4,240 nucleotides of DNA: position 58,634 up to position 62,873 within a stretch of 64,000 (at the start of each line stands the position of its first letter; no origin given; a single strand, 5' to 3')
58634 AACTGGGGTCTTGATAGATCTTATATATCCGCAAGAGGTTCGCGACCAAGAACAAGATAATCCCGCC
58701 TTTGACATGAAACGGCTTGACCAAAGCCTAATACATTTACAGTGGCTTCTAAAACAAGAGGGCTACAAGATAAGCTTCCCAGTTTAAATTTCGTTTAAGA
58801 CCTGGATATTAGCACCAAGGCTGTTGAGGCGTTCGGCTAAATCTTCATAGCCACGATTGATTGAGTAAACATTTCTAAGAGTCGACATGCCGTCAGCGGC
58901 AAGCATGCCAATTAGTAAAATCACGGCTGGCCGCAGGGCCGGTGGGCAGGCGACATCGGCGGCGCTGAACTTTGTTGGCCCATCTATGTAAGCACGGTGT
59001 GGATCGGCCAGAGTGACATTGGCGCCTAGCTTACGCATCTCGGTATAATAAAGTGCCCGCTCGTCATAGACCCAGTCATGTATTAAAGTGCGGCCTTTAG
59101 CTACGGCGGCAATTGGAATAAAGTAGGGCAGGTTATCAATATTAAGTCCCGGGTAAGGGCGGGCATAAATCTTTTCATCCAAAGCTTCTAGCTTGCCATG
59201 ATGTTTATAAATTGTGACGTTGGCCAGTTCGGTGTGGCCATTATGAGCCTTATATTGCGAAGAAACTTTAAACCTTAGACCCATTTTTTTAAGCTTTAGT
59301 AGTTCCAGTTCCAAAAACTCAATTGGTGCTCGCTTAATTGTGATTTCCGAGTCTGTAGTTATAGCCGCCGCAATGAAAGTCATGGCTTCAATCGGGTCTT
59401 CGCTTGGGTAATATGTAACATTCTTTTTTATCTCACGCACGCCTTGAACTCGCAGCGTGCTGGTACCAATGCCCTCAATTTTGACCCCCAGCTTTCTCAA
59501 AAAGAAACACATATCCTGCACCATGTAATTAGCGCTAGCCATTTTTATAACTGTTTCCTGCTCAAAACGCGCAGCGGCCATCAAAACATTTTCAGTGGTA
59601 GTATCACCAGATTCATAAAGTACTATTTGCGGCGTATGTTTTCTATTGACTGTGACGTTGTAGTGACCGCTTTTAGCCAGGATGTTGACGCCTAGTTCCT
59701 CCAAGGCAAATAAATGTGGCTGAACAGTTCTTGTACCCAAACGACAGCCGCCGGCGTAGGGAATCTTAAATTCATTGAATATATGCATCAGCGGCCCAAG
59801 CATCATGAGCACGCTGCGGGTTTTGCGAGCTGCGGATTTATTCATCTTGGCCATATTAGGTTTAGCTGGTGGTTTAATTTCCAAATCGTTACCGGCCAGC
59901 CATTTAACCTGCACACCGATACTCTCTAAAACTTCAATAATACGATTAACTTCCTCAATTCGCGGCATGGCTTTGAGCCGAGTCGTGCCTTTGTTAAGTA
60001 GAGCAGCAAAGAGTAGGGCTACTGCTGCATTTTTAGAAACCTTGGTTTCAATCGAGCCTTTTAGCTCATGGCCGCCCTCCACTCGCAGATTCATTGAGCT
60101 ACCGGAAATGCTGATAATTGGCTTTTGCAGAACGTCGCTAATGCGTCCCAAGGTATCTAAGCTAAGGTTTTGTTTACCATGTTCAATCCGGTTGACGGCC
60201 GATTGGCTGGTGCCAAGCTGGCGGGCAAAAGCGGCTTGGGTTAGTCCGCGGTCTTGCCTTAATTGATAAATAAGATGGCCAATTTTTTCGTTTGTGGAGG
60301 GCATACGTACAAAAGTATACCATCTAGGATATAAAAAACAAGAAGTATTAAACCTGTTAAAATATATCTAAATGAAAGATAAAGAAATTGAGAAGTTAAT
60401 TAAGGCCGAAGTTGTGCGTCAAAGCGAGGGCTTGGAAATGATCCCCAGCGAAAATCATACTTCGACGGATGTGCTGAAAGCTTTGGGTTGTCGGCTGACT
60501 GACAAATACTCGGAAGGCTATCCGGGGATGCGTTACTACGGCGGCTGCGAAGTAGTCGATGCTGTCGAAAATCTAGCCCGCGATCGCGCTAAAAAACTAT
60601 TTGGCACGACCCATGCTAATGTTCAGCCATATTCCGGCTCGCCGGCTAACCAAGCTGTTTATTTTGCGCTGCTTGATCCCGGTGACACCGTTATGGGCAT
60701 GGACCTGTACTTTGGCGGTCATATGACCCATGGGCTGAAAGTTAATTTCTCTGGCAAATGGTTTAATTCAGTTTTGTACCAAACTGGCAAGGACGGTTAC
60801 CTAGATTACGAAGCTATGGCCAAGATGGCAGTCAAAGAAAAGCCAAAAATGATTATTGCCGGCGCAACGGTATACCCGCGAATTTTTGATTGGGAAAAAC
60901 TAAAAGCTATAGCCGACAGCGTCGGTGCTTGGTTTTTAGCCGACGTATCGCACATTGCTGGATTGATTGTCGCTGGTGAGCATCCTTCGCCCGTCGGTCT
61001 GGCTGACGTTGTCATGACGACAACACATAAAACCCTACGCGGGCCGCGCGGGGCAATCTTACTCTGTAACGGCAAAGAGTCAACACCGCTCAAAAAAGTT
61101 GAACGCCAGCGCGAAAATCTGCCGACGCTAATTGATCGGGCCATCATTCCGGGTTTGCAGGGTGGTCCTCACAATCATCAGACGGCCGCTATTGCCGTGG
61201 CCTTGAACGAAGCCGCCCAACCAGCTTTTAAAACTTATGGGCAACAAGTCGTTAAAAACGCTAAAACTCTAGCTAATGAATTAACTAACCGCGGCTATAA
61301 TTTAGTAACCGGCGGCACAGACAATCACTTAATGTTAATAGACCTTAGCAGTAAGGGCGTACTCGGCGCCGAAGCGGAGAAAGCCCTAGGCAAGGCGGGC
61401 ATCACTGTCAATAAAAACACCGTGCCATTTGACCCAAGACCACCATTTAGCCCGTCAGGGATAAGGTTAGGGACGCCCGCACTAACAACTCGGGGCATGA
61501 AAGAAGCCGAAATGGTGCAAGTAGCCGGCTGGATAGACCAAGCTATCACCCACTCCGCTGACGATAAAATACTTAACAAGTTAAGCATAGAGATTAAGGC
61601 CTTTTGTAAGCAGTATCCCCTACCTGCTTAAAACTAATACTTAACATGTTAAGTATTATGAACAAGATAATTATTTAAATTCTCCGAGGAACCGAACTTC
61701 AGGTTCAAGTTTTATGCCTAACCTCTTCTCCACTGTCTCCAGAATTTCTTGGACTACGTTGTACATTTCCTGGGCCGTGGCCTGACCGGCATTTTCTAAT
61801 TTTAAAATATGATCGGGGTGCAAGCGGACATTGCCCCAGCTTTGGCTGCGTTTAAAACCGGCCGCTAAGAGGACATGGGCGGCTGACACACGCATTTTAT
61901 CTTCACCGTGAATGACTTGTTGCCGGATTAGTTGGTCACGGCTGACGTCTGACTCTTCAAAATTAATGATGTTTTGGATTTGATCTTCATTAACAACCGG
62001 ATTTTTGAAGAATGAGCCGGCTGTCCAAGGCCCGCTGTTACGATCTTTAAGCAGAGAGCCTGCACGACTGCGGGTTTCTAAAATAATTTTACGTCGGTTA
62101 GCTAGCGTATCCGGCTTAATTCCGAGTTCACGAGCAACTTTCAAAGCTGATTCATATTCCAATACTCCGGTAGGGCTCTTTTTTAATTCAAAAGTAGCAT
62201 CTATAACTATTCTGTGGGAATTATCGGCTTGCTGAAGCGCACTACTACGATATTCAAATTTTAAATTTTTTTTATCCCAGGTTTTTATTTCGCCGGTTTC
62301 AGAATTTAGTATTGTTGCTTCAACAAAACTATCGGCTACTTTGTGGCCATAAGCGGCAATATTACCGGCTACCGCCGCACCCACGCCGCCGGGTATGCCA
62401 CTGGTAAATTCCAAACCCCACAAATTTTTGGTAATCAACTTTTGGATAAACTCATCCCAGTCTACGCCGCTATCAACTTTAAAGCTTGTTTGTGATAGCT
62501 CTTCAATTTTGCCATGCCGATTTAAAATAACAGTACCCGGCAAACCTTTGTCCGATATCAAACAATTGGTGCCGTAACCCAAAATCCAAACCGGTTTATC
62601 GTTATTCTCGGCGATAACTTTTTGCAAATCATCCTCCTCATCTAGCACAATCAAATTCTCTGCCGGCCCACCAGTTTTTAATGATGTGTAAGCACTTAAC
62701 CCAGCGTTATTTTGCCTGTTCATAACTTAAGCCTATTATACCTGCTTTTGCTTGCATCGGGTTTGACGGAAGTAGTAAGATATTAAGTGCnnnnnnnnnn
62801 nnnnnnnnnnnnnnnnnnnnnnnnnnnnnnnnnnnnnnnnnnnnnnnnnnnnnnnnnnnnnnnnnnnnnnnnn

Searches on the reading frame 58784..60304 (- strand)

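Call 64: search_protein_families(library=pfam, proteins=[window:58784-60304:-], max_evalue=0.00001)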
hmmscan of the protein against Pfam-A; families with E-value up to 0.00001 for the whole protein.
window:58784-60304:- (506 aa): 4 families
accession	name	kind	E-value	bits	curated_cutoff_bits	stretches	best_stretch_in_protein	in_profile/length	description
PF00275.25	EPSP_synthase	-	4.5e-49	167.7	22.8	1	75-493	1-417/417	EPSP synthase (3-phosphoshikimate 1-carboxyvinyltransferase)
PF01381.28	HTH_3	-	1.4e-14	54.3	23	1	12-63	1-52/55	Helix-turn-helix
PF13560.12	HTH_31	-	2.6e-10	40.9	27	1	9-60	3-55/64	Helix-turn-helix domain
PF13443.12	HTH_26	-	2e-06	28.4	22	1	14-60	4-51/63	Cro/C1-type HTH DNA-binding domain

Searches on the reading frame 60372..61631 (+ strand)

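Call 64: search_protein_families(library=pfam, proteins=[window:60372-61631:+], max_evalue=0.00001)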
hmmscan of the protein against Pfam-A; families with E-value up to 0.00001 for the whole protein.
window:60372-61631:+ (419 aa): 1 family
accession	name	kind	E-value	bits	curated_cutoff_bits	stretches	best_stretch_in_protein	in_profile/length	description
PF00464.25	SHMT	-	3.6e-162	540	27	1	2-388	4-399/399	Serine hydroxymethyltransferase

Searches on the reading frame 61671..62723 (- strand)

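Call 64: search_protein_families(library=pfam, proteins=[window:61671-62723:-], max_evalue=0.00001)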
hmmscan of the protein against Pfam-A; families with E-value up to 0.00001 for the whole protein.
window:61671-62723:- (350 aa): 2 families
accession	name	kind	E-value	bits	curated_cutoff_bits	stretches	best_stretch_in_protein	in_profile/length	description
PF02873.21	MurB_C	-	9.7e-17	61.4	27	1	226-346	11-99/99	UDP-N-acetylenolpyruvoylglucosamine reductase, C-terminal domain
PF01565.28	FAD_binding_4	-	3.2e-15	56.5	26.4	1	25-148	5-137/139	FAD binding domain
